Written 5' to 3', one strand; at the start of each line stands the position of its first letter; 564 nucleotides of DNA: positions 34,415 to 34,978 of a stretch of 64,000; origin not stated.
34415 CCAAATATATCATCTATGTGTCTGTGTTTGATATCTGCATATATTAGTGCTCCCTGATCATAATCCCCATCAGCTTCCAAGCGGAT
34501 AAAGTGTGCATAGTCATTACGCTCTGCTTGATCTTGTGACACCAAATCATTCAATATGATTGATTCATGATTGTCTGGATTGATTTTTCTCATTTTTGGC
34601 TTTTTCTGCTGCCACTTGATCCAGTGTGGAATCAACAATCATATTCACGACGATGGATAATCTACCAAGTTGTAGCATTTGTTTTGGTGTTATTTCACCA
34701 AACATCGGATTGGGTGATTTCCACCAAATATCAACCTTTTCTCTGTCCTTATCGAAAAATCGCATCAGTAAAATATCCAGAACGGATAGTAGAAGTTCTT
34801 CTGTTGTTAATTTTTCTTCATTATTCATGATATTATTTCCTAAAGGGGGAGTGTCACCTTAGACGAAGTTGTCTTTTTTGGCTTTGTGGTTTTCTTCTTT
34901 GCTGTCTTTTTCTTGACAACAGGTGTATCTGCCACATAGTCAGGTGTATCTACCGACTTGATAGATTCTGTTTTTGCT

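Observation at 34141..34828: Possible phage-borne DUF2384 (ParS/MbcA-type antitoxin) homologue with an overlapping downstream ORF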

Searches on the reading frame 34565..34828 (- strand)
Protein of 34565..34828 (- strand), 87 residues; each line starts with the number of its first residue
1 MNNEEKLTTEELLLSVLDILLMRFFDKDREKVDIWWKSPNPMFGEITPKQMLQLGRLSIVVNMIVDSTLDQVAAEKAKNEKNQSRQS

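Call 3: search_protein_families(library=pfam, proteins=[window:34565-34828:-], max_evalue=1)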
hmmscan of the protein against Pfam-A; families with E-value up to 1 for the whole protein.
window:34565-34828:- (87 aa): 1 family
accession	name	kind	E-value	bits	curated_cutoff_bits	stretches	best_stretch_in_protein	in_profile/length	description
PF09722.15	Xre_MbcA_ParS_C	-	0.001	19.4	24.5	1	25-63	6-44/51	Antitoxin Xre/MbcA/ParS C-terminal toxin-binding domain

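Call 4: search_protein_families(library=phrogs, proteins=[window:34565-34828:-], max_evalue=0.01)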
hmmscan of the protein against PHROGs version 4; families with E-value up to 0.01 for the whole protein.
window:34565-34828:- (87 aa): 1 family
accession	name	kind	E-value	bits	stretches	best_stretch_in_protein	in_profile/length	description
phrog_29156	-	unknown function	0.0092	17.6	0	3-31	3-32/70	-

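Call 6: search_dna_similar(query=window:34565-34828:-, collection=phages, mode=protein, max_rows=40, max_evalue=0.01)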
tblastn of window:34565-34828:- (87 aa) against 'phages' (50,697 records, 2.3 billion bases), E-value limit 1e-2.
Records with a match: 2; places in all: 2; records where one place covers at least 80% of the query: 0.
Best place of each record, by identity: <60% 2.
By first word of the organism name: Stenotrophomonas 2.
By host as written in the record: - 1; Stenotrophomonas maltophilia 1.
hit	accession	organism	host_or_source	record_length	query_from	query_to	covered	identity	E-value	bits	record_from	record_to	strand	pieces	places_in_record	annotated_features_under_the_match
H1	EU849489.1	Stenotrophomonas phage S1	-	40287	25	67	49%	34.9%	3e-3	40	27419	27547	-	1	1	gp26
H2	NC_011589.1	Stenotrophomonas phage S1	Stenotrophomonas maltophilia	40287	25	67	49%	34.9%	3e-3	40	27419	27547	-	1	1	hypothetical protein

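Call 7: find_homologous_proteins(query=window:34565-34828:-, max_evalue=0.01)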
Query window:34565-34828:- (87 aa): 1 proteins with E <= 0.01 among 1 candidates.
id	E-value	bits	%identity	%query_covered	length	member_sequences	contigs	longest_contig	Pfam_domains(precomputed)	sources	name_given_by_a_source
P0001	7.5e-49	180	100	100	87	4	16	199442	-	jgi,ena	-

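Call 10: find_encoding_contigs(protein=P0001, flank=5000, max_places=10)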
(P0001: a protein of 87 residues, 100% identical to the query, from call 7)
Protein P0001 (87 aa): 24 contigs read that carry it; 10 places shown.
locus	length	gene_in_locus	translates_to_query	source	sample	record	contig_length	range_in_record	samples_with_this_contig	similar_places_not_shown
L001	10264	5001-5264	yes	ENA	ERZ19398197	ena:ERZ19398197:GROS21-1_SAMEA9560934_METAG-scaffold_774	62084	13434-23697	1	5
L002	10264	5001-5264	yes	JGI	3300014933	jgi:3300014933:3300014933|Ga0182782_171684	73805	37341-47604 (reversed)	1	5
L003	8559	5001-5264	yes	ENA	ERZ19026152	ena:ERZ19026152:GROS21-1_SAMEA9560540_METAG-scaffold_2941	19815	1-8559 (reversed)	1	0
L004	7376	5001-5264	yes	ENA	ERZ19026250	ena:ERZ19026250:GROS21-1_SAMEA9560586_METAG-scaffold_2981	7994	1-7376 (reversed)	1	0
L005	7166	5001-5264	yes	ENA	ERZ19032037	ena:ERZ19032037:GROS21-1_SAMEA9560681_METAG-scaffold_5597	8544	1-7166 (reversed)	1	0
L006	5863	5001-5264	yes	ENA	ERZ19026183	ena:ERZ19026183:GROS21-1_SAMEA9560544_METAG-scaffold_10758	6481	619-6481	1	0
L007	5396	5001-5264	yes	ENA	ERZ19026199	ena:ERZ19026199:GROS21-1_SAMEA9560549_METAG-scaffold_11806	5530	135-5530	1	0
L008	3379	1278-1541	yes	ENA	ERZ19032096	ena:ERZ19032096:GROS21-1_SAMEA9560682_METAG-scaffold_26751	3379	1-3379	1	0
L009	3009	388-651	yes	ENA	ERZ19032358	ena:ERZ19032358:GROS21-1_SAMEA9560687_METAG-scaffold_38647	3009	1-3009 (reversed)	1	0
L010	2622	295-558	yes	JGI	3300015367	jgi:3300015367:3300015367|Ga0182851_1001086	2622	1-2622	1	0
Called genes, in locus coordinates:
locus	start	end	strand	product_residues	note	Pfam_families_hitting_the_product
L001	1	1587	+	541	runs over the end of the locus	-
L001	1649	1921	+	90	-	-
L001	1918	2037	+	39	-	-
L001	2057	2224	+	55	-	-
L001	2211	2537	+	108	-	-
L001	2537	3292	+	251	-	PF02562:PhoH, PF13604:AAA_30 (weak), PF13245:AAA_19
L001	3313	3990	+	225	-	-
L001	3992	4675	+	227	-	-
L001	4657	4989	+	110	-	-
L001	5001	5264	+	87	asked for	-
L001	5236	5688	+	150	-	-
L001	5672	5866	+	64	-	-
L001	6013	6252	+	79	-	-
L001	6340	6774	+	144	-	-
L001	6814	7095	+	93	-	-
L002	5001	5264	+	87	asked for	-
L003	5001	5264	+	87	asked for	-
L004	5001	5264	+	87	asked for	-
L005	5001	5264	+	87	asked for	-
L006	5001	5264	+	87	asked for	-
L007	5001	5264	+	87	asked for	-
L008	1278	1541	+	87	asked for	-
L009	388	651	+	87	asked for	-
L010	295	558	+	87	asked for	-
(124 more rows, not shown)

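Call 11: search_solved_structures(query=window:34565-34828:-, max_evalue=10, show_alignments=3)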
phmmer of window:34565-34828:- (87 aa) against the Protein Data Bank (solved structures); distinct sequences matched with E-value up to 10: 1.
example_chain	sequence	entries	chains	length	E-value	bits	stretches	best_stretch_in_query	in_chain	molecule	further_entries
8odz_D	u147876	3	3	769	0.21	14.9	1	8-42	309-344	Interleukin-12 receptor subunit beta-2,Calmodulin-1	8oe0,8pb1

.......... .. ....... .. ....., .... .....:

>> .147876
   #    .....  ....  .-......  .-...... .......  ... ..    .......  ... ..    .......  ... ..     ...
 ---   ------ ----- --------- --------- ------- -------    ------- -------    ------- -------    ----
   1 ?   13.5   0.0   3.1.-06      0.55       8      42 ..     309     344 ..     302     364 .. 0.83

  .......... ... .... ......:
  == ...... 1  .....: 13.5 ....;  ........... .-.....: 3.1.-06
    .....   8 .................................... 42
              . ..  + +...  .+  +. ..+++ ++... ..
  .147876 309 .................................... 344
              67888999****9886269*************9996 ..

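Call 12: search_protein_families(library=ncbifam, proteins=[window:34565-34828:-], max_evalue=1)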
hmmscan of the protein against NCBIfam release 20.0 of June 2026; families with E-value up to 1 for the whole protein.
window:34565-34828:- (87 aa): 2 families
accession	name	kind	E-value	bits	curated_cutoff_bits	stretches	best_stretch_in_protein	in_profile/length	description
NF049845.1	Xre_ParS_antitoxin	subfamily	0.008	16.3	90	1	23-53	62-91/112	type II RES/Xre toxin-antitoxin system antitoxin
NF002318.0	PRK01253.1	equivalog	0.061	13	55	1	21-34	17-30/55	preprotein translocase subunit Sec61beta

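Call 13: search_protein_families(library=padloc, proteins=[window:34565-34828:-], max_evalue=1)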
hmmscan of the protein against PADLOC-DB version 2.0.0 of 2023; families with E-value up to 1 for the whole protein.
window:34565-34828:- (87 aa): 0 families

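Call 18: search_protein_representatives(protein=window:34565-34828:-)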
Query: 87 residues. Proteins with E-value up to 0.001 (for the whole library): 109; up to 1e-10: 1; up to 1e-30: 1. The best 109 are listed.
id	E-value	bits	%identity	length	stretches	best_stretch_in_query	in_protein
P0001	2.4e-49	180.1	100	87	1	1-87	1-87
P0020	3.9e-08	49.0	47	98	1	17-65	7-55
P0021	3.2e-07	46.1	39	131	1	20-81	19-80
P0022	6.3e-07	45.2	38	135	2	19-64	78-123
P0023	7.0e-07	45.1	38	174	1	15-70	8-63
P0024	8.4e-07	44.8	38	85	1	17-66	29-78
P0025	1.3e-06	44.2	40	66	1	9-64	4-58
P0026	2.6e-06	43.2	33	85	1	15-78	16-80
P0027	2.9e-06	43.1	39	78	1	6-63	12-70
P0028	5.9e-06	42.1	49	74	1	17-64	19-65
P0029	6.4e-06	42.0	34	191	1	14-74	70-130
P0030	6.6e-06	42.0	38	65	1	22-79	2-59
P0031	8.9e-06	41.6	33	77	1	2-66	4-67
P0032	1.8e-05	40.6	31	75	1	3-78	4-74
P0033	1.8e-05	40.6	39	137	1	13-68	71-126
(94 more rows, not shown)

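Call 21: search_protein_families(library=pfam, alignment_id=A1, max_evalue=0.001)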
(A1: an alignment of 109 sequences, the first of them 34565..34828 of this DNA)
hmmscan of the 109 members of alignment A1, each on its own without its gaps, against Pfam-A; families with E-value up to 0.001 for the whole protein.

A. member 1, window:34565-34828:- (87 aa): 0 families

B. families by the number of members that match (of 109 scanned): 1 family
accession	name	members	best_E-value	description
PF09722.15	Xre_MbcA_ParS_C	59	1.4e-12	Antitoxin Xre/MbcA/ParS C-terminal toxin-binding domain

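Call 22: search_solved_structures(query=A1, max_evalue=1, show_alignments=3)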
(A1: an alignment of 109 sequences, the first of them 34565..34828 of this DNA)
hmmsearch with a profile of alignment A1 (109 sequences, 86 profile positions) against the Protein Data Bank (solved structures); distinct sequences matched with E-value up to 1: 8.
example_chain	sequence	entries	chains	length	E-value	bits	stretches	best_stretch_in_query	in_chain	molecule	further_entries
6fkg_C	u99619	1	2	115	0.00023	24.2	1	9-69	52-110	Rv1990c (MbcA)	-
8gug_B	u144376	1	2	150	0.039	17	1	13-54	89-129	DUF2384 domain-containing protein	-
6gw6_B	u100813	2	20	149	0.12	15.4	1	12-56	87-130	Xre antitoxin | XRE anti-toxin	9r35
6d0h_B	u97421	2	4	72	0.3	14.2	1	34-63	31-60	ParS: COG5642 (DUF2384) antitoxin | ParS: COG5642 (DUF2384) antitoxin fragment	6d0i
3i4x_A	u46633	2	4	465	0.46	13.6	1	11-47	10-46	Tryptophan dimethylallyltransferase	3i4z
1r6a_A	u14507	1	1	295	0.78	12.8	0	44-74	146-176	Genome polyprotein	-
1l9k_A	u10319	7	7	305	0.81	12.8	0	44-74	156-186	RNA-DIRECTED RNA POLYMERASE | type II methyltransferase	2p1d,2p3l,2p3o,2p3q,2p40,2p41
3evg_A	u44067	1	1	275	0.85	12.7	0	44-74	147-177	RNA-directed RNA polymerase NS5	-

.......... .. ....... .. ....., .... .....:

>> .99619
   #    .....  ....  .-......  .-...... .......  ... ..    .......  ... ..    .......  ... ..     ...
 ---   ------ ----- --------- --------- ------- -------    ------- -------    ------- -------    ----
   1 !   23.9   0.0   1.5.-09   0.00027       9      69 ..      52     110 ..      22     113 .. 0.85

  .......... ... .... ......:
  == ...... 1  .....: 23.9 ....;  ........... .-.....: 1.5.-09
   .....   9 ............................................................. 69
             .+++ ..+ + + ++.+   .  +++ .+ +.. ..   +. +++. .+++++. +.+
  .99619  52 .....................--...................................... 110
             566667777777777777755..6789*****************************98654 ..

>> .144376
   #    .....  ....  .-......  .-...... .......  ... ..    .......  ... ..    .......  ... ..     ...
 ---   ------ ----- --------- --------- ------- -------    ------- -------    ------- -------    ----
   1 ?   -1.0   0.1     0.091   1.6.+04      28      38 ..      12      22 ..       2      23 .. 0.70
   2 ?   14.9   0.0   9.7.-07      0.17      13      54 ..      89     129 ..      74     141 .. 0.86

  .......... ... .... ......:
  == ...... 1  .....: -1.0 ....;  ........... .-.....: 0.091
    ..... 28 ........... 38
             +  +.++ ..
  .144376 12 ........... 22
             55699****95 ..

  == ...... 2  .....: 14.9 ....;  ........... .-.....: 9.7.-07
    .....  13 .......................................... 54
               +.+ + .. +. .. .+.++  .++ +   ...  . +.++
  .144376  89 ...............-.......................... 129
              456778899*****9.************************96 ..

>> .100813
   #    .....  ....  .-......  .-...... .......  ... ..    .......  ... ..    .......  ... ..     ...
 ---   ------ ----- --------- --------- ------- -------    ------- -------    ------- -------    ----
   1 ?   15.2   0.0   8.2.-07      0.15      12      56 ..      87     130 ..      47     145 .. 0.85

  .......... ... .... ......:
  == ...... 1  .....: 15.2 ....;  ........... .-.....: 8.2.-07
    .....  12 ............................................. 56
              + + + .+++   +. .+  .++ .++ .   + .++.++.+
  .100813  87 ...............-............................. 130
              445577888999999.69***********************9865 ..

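Call 28: find_homologous_proteins(query=A1, max_evalue=0.001)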
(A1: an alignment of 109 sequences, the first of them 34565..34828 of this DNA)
Query A1 (109 sequences) (87 aa, profile of the alignment): 1527 proteins with E <= 0.001 among 5320 candidates; the best 120 are listed.
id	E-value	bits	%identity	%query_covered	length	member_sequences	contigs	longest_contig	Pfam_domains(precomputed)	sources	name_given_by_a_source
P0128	6.3e-25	105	40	52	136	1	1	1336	PF09722.16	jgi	jgi:antitoxin Xre/MbcA/ParS-like protein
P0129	7.0e-25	104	33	74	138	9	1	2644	PF09722.16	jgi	jgi:hypothetical protein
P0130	7.2e-25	104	40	55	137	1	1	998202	PF09722.16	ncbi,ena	-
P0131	1.5e-24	103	41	62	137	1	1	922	PF09722.16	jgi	jgi:uncharacterized protein (DUF2384 family)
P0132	1.6e-24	103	39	74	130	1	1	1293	PF09722.16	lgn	-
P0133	1.7e-24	103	37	62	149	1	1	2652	PF09722.16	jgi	-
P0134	2.0e-24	103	43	64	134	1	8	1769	PF09722.16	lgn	-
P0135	2.0e-24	103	32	66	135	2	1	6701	-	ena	-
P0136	2.5e-24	103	42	55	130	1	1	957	PF09722.16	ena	-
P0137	2.6e-24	103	38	55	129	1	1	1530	PF09722.16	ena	-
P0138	2.9e-24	102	34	70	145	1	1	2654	-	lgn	-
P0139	3.5e-24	102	33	66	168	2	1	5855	-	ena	-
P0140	3.5e-24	102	31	55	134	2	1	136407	-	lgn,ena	-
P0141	3.9e-24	102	41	64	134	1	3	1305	PF09722.16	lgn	-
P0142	4.0e-24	102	41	74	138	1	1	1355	PF09722.16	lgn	-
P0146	4.9e-24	102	31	63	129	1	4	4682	PF09722.16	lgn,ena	-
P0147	5.5e-24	102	35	55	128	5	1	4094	PF09722.16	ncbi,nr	ncbi:MAG: DUF2384 domain-containing protein [Lewinella sp.]|nr:DUF2384 domain-containing protein [Le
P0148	5.5e-24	102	32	68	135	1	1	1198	PF09722.16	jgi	jgi:hypothetical protein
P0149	5.7e-24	101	37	62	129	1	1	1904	PF09722.16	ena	-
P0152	6.1e-24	101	33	63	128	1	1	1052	PF09722.16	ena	-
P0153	6.1e-24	101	40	55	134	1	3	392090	PF09722.16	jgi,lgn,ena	-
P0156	7.1e-24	101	27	63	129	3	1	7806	PF09722.16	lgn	-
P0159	7.4e-24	101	39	62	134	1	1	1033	PF09722.16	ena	-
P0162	8.6e-24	101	39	83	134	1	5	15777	PF09722.16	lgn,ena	-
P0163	8.9e-24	101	43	64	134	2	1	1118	PF09722.16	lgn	-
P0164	9.3e-24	101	44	55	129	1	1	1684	PF09722.16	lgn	-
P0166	9.5e-24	101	40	55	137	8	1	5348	PF09722.16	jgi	-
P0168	9.8e-24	101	32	83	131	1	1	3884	PF09722.16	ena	-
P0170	1.0e-23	101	29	63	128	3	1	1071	PF09722.16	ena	-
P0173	1.1e-23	101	34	75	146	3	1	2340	PF09722.16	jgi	jgi:hypothetical protein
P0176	1.2e-23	100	33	63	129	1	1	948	PF09722.16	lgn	-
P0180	1.3e-23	100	38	55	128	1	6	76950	PF09722.16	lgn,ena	-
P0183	1.3e-23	100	42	55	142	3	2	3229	PF09722.16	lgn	-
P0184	1.4e-23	100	33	63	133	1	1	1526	PF09722.16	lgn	-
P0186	1.5e-23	100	35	62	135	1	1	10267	PF09722.16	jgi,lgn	-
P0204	1.9e-23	100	29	78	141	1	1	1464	PF09722.16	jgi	jgi:hypothetical protein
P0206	1.9e-23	100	35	55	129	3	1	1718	PF09722.16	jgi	jgi:hypothetical protein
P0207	2.0e-23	100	33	59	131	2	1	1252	PF09722.16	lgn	-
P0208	2.0e-23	100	40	55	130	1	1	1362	PF09722.16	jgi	jgi:putative toxin-antitoxin system antitoxin component (TIGR02293 family)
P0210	2.1e-23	100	31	63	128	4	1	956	PF09722.16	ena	-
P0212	2.1e-23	100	31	63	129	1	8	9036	PF09722.16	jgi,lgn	jgi:hypothetical protein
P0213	2.2e-23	100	38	52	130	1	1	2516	PF09722.16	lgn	-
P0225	2.6e-23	99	28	75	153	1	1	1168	PF09722.16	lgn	-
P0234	3.0e-23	99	45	44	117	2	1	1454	PF09722.16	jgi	jgi:uncharacterized protein (DUF2384 family)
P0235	3.1e-23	99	31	55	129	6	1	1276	PF09722.16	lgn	-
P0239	3.7e-23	99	29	89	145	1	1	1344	PF09722.16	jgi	jgi:hypothetical protein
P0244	3.8e-23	99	36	64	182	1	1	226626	PF09722.16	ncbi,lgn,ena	-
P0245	3.8e-23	99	42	44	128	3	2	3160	PF09722.16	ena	-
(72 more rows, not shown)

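Call 29: find_encoding_contigs(protein=P0020, flank=4000, max_places=4)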
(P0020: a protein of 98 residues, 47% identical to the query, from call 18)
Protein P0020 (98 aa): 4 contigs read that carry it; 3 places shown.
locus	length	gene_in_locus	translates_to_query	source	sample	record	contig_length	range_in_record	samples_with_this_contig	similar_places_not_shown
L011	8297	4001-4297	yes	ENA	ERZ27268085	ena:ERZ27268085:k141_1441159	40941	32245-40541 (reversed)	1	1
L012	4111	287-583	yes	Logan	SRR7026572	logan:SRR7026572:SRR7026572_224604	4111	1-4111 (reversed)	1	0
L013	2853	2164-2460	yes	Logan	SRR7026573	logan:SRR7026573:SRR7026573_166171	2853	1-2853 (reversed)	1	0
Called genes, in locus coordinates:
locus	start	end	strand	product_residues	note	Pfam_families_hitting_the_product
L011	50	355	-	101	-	PF01527:HTH_Tnp_1 (weak), PF13518:HTH_28 (weak)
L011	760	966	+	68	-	-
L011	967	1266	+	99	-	-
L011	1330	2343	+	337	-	PF24624:Int_N (faint), PF00589:Phage_integrase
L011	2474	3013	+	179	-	PF13392:HNH_3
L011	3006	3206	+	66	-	-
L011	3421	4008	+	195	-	-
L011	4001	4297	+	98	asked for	-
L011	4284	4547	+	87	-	-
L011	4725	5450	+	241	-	-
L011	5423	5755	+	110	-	-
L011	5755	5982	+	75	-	-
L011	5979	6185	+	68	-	-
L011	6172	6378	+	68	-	-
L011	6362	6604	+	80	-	-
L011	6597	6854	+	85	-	-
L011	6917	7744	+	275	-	PF00589:Phage_integrase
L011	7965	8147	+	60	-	-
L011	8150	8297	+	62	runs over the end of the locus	-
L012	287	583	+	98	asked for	-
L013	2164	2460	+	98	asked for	-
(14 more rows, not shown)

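Call 33: predict_structure(alignment_id=A1)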
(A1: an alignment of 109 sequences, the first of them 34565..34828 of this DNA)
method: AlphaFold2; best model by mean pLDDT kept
length: 87 residues; sequences in the alignment: 109
mean_pLDDT: 93.1   pTM: 0.72
mean pLDDT of the five models: 93.1, 92.7, 92.3, 91.4, 91.3
residues with pLDDT >= 90: 75; 70-90: 10; 50-70: 2; < 50: 0
segments of 3 or more residues with pLDDT < 50: none
pLDDT, mean of each block of 10 residues (from residue 1): 79 93 96 97 96 95 94 94 93
secondary structure, 60 per line:
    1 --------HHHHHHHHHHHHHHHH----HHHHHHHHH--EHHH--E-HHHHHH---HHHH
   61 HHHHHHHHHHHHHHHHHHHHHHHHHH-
elements in order: H9-24 H29-37 H48-53 H57-86

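Call 35: fold_search(model_id=the predicted structure, library=pdb)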
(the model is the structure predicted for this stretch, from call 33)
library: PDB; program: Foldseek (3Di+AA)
matches with E <= 10: 8; with E <= 0.001: 0
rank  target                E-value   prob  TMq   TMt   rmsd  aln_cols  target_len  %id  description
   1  6fkg_C                9.1e-01  0.82  0.59  0.47   3.3        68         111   19  Crystal structure of the M.tuberculosis MbcT-MbcA toxin-antitoxin complex. (released 2019-02-27)
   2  9r35_L                1.4e+00  0.41  0.51  0.34   3.9        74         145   26  Crystal structure of the Pseudomonas putida Xre-RES toxin-antitoxin complex bound to promoter DNA (released 2025-08-20)
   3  8gug_B                2.0e+00  0.44  0.57  0.41   3.5        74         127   26  Structure of VPA0770 toxin bound to VPA0769 antitoxin in Vibrio parahaemolyticus (released 2023-07-26)
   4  9r35_C                2.3e+00  0.38  0.48  0.30   2.6        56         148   25  Crystal structure of the Pseudomonas putida Xre-RES toxin-antitoxin complex bound to promoter DNA (released 2025-08-20)
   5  9r35_R                2.8e+00  0.35  0.48  0.30   2.5        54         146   26  Crystal structure of the Pseudomonas putida Xre-RES toxin-antitoxin complex bound to promoter DNA (released 2025-08-20)
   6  6gw6_B                3.0e+00  0.33  0.50  0.31   2.6        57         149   24  Structure of the Pseudomonas putida RES-Xre toxin-antitoxin complex (released 2018-10-24)
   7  6d0h_B                3.2e+00  0.18  0.44  0.51   4.3        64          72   17  ParT: Prs ADP-ribosylating toxin bound to cognate antitoxin ParS (released 2019-01-09)
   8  6d0h_D                4.3e+00  0.25  0.51  0.61   3.3        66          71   17  ParT: Prs ADP-ribosylating toxin bound to cognate antitoxin ParS (released 2019-01-09)

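Call 36: find_encoding_contigs(protein=P0025, flank=4000, max_places=4)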
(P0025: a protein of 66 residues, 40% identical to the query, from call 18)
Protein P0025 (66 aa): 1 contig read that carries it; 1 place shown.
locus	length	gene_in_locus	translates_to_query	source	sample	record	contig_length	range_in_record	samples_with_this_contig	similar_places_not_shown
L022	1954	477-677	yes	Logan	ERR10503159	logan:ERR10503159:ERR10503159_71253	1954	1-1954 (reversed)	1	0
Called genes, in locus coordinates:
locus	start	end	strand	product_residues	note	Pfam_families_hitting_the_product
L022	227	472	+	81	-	-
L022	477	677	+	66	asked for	-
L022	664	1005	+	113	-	-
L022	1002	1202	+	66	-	-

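Call 47: get_annotated_region(hit=H2, flank=3000)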
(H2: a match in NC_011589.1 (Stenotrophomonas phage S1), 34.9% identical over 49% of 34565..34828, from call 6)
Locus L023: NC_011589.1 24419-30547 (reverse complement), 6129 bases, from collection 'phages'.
description: Stenotrophomonas phage S1, complete genome.
organism: Stenotrophomonas phage S1 (NCBI taxid 573591)
taxonomy: Viruses; Duplodnaviria; Heunggongvirae; Uroviricota; Caudoviricetes
host: Stenotrophomonas maltophilia; source: -; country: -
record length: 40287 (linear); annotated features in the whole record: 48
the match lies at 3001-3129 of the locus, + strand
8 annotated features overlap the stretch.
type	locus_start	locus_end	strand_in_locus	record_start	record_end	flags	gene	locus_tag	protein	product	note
CDS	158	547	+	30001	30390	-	-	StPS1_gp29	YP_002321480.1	putative repressor protein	-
CDS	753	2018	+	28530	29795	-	-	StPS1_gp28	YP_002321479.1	integrase arm-type DNA-binding domain-containing protein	-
CDS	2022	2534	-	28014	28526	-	-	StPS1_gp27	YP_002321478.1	hypothetical protein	-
CDS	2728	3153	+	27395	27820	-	-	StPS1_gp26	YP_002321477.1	hypothetical protein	-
CDS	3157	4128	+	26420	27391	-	-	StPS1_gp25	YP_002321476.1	RES family NAD+ phosphorylase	-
CDS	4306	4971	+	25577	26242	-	-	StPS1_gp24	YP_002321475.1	SOS response-associated peptidase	-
CDS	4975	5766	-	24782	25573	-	-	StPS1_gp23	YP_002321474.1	DNA methyltransferase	-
CDS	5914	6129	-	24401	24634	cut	-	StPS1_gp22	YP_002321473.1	hypothetical protein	-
